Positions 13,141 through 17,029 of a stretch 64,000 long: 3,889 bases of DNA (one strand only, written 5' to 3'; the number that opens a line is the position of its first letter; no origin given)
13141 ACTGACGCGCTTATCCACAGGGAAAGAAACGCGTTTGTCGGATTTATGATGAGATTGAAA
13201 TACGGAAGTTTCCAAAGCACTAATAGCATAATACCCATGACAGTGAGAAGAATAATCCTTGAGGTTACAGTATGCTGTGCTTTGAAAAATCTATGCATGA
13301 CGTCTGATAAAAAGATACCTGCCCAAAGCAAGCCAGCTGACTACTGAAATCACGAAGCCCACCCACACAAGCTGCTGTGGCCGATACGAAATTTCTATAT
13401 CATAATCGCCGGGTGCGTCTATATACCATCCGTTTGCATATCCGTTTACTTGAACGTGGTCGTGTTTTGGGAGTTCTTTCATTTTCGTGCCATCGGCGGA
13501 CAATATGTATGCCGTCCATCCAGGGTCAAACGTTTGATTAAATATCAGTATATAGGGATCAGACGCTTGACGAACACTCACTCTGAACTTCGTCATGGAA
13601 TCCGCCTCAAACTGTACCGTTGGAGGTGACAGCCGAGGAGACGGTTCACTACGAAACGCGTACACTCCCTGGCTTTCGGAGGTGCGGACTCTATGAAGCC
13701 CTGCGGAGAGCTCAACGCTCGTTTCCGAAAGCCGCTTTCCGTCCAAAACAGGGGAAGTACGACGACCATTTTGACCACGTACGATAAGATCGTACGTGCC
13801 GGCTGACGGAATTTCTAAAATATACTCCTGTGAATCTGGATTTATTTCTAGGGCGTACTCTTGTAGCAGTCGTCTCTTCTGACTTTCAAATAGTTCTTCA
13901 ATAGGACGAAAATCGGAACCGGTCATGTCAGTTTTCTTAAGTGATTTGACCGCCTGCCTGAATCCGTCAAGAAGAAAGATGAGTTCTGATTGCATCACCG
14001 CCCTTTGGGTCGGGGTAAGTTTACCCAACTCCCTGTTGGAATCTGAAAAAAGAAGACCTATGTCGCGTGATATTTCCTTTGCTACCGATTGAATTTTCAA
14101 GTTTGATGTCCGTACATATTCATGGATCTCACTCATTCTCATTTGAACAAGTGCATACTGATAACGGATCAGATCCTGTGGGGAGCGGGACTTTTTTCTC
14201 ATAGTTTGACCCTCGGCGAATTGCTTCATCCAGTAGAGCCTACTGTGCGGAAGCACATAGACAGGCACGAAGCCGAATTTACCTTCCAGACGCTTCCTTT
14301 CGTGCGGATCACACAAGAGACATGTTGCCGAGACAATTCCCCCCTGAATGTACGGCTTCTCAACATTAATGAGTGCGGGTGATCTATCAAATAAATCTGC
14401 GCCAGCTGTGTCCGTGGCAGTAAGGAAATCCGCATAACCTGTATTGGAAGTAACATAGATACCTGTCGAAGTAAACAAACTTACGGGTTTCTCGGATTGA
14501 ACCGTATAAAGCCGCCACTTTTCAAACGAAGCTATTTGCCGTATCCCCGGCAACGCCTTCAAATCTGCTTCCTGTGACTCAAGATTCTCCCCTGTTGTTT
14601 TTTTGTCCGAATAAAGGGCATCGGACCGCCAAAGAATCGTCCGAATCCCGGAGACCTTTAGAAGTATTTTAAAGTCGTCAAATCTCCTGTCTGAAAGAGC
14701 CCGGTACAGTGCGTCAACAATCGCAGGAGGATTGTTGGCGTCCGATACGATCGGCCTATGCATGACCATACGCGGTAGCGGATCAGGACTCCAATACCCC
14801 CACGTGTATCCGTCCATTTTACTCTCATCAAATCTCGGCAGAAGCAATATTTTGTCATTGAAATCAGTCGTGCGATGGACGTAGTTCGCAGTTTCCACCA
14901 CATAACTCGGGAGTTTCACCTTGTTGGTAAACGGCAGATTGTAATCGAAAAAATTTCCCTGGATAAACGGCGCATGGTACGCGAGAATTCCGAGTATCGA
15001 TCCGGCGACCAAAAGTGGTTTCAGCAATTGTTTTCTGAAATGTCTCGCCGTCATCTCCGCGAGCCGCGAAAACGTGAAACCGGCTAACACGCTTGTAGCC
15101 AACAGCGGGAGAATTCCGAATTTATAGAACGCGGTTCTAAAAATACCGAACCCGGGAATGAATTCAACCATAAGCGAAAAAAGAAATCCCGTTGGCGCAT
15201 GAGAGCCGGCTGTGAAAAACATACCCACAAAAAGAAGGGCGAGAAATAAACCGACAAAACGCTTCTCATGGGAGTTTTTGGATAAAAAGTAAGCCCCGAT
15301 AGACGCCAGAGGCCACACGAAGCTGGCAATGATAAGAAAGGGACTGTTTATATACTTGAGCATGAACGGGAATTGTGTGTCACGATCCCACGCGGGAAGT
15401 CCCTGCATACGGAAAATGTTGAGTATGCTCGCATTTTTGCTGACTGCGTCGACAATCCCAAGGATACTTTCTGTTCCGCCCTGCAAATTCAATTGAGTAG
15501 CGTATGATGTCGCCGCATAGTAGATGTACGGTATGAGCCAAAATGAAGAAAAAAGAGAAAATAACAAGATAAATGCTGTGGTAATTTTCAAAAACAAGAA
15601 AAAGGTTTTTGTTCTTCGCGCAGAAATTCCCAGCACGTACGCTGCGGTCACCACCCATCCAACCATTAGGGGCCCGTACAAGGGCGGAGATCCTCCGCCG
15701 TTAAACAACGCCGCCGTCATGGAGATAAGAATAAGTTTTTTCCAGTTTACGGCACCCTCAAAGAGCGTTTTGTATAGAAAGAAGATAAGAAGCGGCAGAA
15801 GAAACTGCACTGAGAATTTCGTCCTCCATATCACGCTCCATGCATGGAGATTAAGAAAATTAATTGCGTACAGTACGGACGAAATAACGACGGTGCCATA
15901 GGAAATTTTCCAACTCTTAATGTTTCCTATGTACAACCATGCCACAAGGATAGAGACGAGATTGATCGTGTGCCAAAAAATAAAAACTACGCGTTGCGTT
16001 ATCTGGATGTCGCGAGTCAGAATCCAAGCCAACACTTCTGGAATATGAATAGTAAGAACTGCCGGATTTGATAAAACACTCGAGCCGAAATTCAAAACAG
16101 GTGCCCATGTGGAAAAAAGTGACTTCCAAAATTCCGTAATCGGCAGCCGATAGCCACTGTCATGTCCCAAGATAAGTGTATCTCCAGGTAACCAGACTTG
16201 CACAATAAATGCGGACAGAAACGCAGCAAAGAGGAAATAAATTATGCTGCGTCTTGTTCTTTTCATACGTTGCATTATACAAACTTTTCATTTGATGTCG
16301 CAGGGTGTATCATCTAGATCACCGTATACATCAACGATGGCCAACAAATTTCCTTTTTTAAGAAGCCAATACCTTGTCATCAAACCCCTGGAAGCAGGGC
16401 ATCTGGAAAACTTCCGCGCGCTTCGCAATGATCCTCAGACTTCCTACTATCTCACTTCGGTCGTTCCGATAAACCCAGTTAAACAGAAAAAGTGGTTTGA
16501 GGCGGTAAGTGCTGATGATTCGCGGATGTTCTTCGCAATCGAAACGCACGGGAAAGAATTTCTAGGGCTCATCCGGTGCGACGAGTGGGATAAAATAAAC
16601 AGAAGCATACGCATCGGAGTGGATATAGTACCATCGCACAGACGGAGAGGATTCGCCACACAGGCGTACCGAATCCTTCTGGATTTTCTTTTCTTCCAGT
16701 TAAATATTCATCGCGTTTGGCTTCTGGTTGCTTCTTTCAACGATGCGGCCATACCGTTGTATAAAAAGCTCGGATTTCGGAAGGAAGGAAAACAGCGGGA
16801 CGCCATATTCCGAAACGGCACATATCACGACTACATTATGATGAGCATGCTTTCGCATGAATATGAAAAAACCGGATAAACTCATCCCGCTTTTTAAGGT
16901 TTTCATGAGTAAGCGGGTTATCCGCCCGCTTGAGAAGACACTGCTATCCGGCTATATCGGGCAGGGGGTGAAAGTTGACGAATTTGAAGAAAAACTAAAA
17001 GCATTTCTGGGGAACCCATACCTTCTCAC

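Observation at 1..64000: A hyper-expanded 'donor-flip-transfer' glycosylation super-cluster with about 24 GT-C paralogs in 64 kb.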

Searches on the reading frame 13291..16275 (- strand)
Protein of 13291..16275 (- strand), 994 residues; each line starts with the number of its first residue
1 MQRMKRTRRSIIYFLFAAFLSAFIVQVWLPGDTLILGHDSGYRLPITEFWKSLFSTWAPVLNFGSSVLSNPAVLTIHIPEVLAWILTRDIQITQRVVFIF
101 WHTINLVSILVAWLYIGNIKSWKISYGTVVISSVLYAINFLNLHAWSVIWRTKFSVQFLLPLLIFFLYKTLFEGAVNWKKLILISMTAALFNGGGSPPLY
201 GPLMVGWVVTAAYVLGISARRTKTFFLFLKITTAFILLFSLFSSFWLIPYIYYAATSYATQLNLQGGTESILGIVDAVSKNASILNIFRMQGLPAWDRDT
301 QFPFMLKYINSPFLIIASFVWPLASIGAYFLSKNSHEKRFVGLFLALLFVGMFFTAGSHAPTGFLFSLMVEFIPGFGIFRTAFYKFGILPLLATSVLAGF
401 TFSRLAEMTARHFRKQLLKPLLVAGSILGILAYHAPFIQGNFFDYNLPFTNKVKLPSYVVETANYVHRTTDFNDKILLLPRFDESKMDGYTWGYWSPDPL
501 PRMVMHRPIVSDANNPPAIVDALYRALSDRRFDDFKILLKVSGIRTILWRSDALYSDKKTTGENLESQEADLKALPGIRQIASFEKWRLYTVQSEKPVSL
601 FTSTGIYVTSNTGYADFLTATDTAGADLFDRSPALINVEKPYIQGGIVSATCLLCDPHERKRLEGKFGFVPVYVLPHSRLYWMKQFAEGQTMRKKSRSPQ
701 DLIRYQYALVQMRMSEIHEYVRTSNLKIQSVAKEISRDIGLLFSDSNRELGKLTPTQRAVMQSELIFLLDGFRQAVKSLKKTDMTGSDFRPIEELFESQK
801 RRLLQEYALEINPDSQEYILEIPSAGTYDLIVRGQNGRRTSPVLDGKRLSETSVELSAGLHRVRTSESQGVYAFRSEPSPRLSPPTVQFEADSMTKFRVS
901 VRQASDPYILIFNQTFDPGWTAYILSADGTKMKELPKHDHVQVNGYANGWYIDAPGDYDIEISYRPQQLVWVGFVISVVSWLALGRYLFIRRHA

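Call 6: search_protein_families(library=pfam, proteins=[window:13291-16275:-], max_evalue=0.01)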
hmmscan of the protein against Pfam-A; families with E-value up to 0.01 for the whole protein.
window:13291-16275:- (994 aa): 0 families

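Call 18: find_homologous_proteins(query=window:13291-16275:-, max_evalue=0.00001)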
Query window:13291-16275:- (994 aa): 117 proteins with E <= 0.00001 among 8000 candidates.
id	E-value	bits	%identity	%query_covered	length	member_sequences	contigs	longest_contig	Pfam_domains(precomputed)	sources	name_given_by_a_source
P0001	0.0e+0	2214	98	100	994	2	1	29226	-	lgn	-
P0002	0.0e+0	1239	54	99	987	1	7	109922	-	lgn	-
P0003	4.7e-248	844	44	89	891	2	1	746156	-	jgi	-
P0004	2.3e-247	842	43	86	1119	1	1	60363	-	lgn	-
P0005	1.8e-239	815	41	99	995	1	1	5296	-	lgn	-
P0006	8.5e-155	535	34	85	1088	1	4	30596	-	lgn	-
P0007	4.8e-132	460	30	99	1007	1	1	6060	-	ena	-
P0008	3.3e-130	454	32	84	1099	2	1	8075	PF18915.6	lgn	-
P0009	4.8e-130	453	31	87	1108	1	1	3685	-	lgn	-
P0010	6.8e-122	426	29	92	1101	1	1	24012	-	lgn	-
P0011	2.3e-121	425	28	85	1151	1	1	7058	-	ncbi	-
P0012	4.1e-118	414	29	94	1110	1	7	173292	PF11847.14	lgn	-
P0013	6.3e-118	413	30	86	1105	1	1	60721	-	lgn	-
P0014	4.8e-117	410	30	85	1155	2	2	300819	-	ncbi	-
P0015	1.1e-111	393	29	98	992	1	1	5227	-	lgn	-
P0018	3.8e-106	374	28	85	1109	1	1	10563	PF11847.14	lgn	-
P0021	2.8e-101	358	29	85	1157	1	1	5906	PF11847.14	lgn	-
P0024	3.8e-96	341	29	66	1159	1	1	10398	PF11847.14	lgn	-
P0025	3.8e-95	338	29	66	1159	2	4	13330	PF11847.14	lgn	-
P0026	1.1e-92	330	27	86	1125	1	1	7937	PF11847.14,PF18915.6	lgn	-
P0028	1.7e-89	319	28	81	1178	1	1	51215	PF11847.14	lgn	-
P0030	4.2e-85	305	27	81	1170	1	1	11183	PF11847.14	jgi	jgi:hypothetical protein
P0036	2.9e-82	295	26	84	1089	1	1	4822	PF11847.14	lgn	-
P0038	9.2e-82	293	32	66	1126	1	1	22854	PF11847.14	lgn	-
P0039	5.3e-81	291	28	75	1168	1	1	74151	PF11847.14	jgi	jgi:hypothetical protein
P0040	6.3e-81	291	26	84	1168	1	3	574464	PF11847.14,PF18915.6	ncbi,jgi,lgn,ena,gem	-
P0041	1.8e-80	289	29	70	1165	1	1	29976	PF11847.14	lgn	-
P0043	1.2e-79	286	29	66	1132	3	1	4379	PF11847.14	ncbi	-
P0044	3.7e-79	285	26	83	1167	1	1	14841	PF11847.14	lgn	-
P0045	7.0e-79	284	26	91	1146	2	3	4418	PF11847.14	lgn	-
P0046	4.2e-78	281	27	82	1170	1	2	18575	PF11847.14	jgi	jgi:hypothetical protein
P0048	1.6e-77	279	26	85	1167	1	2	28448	PF11847.14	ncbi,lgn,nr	ncbi:MAG: DUF3367 domain-containing protein [Candidatus Levybacteria bacterium]|nr:DUF3367 domain-co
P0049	1.6e-77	279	26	82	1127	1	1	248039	PF11847.14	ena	-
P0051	3.7e-77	278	26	81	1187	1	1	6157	PF11847.14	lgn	-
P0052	5.3e-77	278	28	68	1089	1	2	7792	PF11847.14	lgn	-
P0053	7.9e-77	277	26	91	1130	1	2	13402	PF11847.14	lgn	-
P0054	9.3e-77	277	26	84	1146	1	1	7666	PF11847.14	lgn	-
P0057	2.0e-76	276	29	61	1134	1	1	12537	PF11847.14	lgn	-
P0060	4.3e-75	271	27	83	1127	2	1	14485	PF11847.14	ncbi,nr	ncbi:MAG TPA: alpha-(1-_3)-arabinofuranosyltransferase family protein [Candidatus Saccharimonadales 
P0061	5.3e-75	271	27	75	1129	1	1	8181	PF11847.14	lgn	-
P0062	7.0e-75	271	26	84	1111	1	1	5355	PF11847.14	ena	-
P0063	2.2e-74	269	30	68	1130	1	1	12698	PF11847.14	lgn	-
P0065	6.5e-74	267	26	84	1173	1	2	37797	PF11847.14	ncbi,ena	-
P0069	2.7e-73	265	25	91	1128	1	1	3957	PF11847.14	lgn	-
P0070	3.3e-73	265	26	69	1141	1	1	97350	PF11847.14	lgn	-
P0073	5.9e-73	264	29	59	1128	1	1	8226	PF11847.14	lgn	-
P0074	8.4e-73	264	27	74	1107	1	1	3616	PF11847.14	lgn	-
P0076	4.8e-72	261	26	93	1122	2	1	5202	PF11847.14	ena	-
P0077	6.4e-72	261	28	70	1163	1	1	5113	PF11847.14,PF18915.6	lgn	-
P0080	2.8e-71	259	26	82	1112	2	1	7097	PF11847.14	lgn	-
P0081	3.3e-71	259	28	66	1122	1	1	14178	PF11847.14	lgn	-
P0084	3.2e-70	255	27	81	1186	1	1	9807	PF11847.14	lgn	-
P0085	3.8e-70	255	29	63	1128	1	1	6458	PF11847.14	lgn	-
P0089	7.7e-69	251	27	70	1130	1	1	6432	PF11847.14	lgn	-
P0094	2.8e-67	246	25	81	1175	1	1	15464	PF11847.14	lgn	-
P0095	3.4e-67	245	26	84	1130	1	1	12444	PF11847.14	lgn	-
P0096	4.4e-67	245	23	93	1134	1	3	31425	PF11847.14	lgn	-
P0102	1.8e-64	236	29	72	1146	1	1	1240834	PF11847.14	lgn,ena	-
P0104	2.6e-64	236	27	64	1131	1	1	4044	PF11847.14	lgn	-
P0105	1.3e-63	233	27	74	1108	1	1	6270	PF11847.14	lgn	-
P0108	1.6e-61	226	25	81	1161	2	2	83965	PF11847.14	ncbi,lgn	-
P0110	3.2e-59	219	29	61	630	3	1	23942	PF11847.14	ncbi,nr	ncbi:MAG: DUF3367 domain-containing protein, partial [Candidatus Levybacteria bacterium]|nr:DUF3367 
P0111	4.8e-59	218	26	66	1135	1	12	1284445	PF11847.14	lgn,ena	-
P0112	1.3e-58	217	26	76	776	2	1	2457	PF11847.14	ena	-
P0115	8.4e-44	168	25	57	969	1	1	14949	PF11847.14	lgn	-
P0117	2.8e-6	44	24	45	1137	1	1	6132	PF11847.14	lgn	-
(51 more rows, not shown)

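Call 19: find_encoding_contigs(protein=P0002, flank=10000, max_places=2)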
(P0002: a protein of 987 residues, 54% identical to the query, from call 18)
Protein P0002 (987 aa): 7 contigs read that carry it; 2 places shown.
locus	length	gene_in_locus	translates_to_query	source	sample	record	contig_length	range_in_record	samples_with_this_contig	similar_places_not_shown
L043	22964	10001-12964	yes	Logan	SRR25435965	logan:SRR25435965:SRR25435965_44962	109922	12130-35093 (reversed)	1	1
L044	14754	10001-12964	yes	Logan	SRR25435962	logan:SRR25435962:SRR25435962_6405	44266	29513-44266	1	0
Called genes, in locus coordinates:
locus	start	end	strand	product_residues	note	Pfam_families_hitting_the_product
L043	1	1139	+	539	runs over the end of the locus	-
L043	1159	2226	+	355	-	PF13439:Glyco_transf_4, PF20706:GT4-conflict (weak), PF00534:Glycos_transf_1, PF13692:Glyco_trans_1_4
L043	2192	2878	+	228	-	PF00535:Glycos_transf_2, PF10111:Glyco_tranf_2_2 (weak), PF13641:Glyco_tranf_2_3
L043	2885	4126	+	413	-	PF01943:Polysacc_synt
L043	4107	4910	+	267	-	PF00535:Glycos_transf_2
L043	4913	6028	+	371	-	PF13439:Glyco_transf_4, PF20706:GT4-conflict, PF00534:Glycos_transf_1, PF13692:Glyco_trans_1_4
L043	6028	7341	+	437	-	PF13231:PMT_2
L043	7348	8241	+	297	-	PF13506:Glyco_transf_21 (faint), PF13641:Glyco_tranf_2_3 (weak), PF00535:Glycos_transf_2, PF10111:Glyco_tranf_2_2 (faint), PF13632:Glyco_trans_2_3 (faint), PF02709:Glyco_transf_7C (faint)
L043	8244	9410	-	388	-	PF01041:DegT_DnrJ_EryC1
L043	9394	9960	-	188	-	PF13302:Acetyltransf_3, PF13420:Acetyltransf_4, PF00583:Acetyltransf_1, PF13508:Acetyltransf_7 (weak)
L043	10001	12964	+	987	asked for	-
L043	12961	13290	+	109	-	-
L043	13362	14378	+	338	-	PF00535:Glycos_transf_2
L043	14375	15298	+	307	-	PF01073:3Beta_HSD, PF01370:Epimerase, PF02719:Polysacc_synt_2 (weak), PF04321:RmlD_sub_bind, PF07993:NAD_binding_4 (faint), PF16363:GDP_Man_Dehyd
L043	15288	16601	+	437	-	PF01041:DegT_DnrJ_EryC1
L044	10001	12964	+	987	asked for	-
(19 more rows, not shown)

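Call 20: find_encoding_contigs(protein=P0003, flank=10000, max_places=2)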
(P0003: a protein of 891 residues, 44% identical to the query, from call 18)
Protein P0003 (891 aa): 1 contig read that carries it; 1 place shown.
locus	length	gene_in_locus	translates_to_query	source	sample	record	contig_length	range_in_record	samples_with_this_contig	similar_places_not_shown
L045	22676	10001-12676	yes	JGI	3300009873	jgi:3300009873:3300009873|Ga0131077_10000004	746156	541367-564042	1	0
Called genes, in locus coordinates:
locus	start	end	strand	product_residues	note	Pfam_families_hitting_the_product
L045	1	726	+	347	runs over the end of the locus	PF13439:Glyco_transf_4, PF20706:GT4-conflict, PF00534:Glycos_transf_1, PF13692:Glyco_trans_1_4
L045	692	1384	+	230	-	PF00535:Glycos_transf_2, PF13641:Glyco_tranf_2_3 (weak)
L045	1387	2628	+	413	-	PF01943:Polysacc_synt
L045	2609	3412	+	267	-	PF00535:Glycos_transf_2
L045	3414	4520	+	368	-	PF13439:Glyco_transf_4, PF20706:GT4-conflict, PF00534:Glycos_transf_1, PF13692:Glyco_trans_1_4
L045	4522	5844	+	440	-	PF13231:PMT_2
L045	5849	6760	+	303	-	PF00535:Glycos_transf_2, PF13506:Glyco_transf_21 (weak), PF13641:Glyco_tranf_2_3 (weak), PF10111:Glyco_tranf_2_2 (weak), PF13632:Glyco_trans_2_3 (faint)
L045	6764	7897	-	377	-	PF01041:DegT_DnrJ_EryC1, PF00266:Aminotran_5 (weak)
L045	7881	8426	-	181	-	PF13302:Acetyltransf_3, PF13420:Acetyltransf_4, PF00583:Acetyltransf_1, PF13673:Acetyltransf_10 (weak), PF13508:Acetyltransf_7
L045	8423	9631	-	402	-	PF13489:Methyltransf_23 (weak)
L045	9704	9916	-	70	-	-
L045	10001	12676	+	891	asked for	-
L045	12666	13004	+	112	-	-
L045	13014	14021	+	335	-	PF00535:Glycos_transf_2, PF13641:Glyco_tranf_2_3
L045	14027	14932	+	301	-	PF01073:3Beta_HSD, PF01370:Epimerase, PF02719:Polysacc_synt_2 (faint), PF04321:RmlD_sub_bind, PF07993:NAD_binding_4 (faint), PF16363:GDP_Man_Dehyd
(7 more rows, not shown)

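Call 22: search_protein_families(library=ncbifam, proteins=[window:13291-16275:-], max_evalue=0.001)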
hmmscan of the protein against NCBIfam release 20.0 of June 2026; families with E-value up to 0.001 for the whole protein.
window:13291-16275:- (994 aa): 0 families

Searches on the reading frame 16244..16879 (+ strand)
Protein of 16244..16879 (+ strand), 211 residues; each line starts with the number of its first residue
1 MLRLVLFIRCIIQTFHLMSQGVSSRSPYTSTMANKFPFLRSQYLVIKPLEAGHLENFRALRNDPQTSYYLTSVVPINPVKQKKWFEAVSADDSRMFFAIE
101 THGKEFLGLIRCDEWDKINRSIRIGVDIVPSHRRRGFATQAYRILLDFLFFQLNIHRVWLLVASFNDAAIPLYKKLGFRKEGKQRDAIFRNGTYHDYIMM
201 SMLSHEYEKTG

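Call 6: search_protein_families(library=pfam, proteins=[window:16244-16879:+], max_evalue=0.01)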
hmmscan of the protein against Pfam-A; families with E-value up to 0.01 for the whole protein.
window:16244-16879:+ (211 aa): 7 families
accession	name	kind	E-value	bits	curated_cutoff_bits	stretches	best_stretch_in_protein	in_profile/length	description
PF13302.13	Acetyltransf_3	-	1.9e-18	67.9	25.4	1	44-179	2-138/138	Acetyltransferase (GNAT) domain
PF00583.31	Acetyltransf_1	-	1.1e-13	51.9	20.7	1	78-178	18-116/116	Acetyltransferase (GNAT) family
PF13420.13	Acetyltransf_4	-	3.8e-10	40.4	24.3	1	81-199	37-155/155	Acetyltransferase (GNAT) domain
PF08445.16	FR47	-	7e-06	26.4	22.1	1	126-181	27-80/86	FR47-like protein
PF13508.13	Acetyltransf_7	-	7.8e-06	26.6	27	1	95-179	4-83/84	Acetyltransferase (GNAT) domain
PF13673.13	Acetyltransf_10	-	0.0032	17.9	23.6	1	85-185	23-114/128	Acetyltransferase (GNAT) domain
PF13523.12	Acetyltransf_8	-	0.0083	16.2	27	0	130-183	89-142/145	Acetyltransferase (GNAT) domain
